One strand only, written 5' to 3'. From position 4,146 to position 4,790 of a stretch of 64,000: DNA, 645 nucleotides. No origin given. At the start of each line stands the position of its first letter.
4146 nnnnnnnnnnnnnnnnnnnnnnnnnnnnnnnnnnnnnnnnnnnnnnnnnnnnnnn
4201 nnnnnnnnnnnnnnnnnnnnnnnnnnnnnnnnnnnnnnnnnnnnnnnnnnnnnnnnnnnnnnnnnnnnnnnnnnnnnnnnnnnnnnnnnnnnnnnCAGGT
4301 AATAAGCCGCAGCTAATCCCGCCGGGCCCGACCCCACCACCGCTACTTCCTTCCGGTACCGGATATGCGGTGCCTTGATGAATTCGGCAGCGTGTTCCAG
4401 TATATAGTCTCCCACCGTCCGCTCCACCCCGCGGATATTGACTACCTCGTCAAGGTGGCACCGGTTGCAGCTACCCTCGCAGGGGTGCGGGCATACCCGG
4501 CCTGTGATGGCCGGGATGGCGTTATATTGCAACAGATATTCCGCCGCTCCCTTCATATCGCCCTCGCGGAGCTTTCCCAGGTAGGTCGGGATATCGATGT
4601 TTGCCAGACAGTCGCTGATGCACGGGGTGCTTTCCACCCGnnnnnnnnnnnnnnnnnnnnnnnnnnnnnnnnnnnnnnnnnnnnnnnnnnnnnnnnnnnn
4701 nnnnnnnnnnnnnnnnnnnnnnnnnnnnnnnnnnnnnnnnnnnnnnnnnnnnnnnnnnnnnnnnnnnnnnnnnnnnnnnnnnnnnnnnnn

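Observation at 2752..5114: Mo-hydroxylase FAD subunit with a ~400-aa GltD-like Fe-S/FAD/NAD(P)H module inserted inside the FAD-binding domain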

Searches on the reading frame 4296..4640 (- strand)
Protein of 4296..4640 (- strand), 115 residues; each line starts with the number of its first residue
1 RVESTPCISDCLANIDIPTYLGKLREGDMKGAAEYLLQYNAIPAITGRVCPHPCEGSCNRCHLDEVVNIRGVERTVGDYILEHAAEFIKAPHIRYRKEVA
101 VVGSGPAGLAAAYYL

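Call 49: search_solved_structures(query=window:4296-4640:-, max_evalue=0.001, show_alignments=5)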
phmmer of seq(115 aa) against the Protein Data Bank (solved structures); distinct sequences matched with E-value up to 0.001: 12.
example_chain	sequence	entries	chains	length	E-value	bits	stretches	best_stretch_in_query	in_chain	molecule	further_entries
4ylf_B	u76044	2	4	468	1e-20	77.2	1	4-112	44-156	Dihydropyrimidine dehydrogenase subunit A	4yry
7mfm_I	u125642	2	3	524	9.4e-20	74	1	15-112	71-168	Glutamate synthase (NADPH) small chain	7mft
9n5u_A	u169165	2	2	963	2.3e-18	69.6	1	6-115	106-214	NfnA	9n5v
9bov_A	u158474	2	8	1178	8.6e-18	67.7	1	5-115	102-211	Molybdopterin oxidoreductase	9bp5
5jca_L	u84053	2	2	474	5e-17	65.3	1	2-112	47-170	NADH-dependent Ferredoxin:NADP Oxidoreductase (NfnI) subunit alpha | NADH-dependent Ferredoxin:NADP Oxidoreductase subunit alpha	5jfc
5vj7_A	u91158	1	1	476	1.7e-16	63.5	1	2-112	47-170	Oxidoreductase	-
8oh5_C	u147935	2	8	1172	4.7e-16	62.1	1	5-115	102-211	Formate dehydrogenase-O, major subunit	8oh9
2vdc_G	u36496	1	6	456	1e-09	41.7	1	7-113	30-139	GLUTAMATE SYNTHASE [NADPH] SMALL CHAIN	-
6s6s_G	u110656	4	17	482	1.2e-09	41.4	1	7-113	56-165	Glutamate synthase [NADPH] small chain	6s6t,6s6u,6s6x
1gt8_A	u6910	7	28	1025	2.4e-05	27.6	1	4-114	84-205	DIHYDROPYRIMIDINE DEHYDROGENASE | Dihydropyrimidine dehydrogenase [NADP(+)]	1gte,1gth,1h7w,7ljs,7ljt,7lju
1h7x_A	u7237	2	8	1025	2.4e-05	27.6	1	4-114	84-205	DIHYDROPYRIMIDINE DEHYDROGENASE | Dihydropyrimidine dehydrogenase [NADP(+)]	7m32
7m31_A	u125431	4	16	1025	2.4e-05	27.6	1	4-114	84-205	Dihydropyrimidine dehydrogenase [NADP(+)]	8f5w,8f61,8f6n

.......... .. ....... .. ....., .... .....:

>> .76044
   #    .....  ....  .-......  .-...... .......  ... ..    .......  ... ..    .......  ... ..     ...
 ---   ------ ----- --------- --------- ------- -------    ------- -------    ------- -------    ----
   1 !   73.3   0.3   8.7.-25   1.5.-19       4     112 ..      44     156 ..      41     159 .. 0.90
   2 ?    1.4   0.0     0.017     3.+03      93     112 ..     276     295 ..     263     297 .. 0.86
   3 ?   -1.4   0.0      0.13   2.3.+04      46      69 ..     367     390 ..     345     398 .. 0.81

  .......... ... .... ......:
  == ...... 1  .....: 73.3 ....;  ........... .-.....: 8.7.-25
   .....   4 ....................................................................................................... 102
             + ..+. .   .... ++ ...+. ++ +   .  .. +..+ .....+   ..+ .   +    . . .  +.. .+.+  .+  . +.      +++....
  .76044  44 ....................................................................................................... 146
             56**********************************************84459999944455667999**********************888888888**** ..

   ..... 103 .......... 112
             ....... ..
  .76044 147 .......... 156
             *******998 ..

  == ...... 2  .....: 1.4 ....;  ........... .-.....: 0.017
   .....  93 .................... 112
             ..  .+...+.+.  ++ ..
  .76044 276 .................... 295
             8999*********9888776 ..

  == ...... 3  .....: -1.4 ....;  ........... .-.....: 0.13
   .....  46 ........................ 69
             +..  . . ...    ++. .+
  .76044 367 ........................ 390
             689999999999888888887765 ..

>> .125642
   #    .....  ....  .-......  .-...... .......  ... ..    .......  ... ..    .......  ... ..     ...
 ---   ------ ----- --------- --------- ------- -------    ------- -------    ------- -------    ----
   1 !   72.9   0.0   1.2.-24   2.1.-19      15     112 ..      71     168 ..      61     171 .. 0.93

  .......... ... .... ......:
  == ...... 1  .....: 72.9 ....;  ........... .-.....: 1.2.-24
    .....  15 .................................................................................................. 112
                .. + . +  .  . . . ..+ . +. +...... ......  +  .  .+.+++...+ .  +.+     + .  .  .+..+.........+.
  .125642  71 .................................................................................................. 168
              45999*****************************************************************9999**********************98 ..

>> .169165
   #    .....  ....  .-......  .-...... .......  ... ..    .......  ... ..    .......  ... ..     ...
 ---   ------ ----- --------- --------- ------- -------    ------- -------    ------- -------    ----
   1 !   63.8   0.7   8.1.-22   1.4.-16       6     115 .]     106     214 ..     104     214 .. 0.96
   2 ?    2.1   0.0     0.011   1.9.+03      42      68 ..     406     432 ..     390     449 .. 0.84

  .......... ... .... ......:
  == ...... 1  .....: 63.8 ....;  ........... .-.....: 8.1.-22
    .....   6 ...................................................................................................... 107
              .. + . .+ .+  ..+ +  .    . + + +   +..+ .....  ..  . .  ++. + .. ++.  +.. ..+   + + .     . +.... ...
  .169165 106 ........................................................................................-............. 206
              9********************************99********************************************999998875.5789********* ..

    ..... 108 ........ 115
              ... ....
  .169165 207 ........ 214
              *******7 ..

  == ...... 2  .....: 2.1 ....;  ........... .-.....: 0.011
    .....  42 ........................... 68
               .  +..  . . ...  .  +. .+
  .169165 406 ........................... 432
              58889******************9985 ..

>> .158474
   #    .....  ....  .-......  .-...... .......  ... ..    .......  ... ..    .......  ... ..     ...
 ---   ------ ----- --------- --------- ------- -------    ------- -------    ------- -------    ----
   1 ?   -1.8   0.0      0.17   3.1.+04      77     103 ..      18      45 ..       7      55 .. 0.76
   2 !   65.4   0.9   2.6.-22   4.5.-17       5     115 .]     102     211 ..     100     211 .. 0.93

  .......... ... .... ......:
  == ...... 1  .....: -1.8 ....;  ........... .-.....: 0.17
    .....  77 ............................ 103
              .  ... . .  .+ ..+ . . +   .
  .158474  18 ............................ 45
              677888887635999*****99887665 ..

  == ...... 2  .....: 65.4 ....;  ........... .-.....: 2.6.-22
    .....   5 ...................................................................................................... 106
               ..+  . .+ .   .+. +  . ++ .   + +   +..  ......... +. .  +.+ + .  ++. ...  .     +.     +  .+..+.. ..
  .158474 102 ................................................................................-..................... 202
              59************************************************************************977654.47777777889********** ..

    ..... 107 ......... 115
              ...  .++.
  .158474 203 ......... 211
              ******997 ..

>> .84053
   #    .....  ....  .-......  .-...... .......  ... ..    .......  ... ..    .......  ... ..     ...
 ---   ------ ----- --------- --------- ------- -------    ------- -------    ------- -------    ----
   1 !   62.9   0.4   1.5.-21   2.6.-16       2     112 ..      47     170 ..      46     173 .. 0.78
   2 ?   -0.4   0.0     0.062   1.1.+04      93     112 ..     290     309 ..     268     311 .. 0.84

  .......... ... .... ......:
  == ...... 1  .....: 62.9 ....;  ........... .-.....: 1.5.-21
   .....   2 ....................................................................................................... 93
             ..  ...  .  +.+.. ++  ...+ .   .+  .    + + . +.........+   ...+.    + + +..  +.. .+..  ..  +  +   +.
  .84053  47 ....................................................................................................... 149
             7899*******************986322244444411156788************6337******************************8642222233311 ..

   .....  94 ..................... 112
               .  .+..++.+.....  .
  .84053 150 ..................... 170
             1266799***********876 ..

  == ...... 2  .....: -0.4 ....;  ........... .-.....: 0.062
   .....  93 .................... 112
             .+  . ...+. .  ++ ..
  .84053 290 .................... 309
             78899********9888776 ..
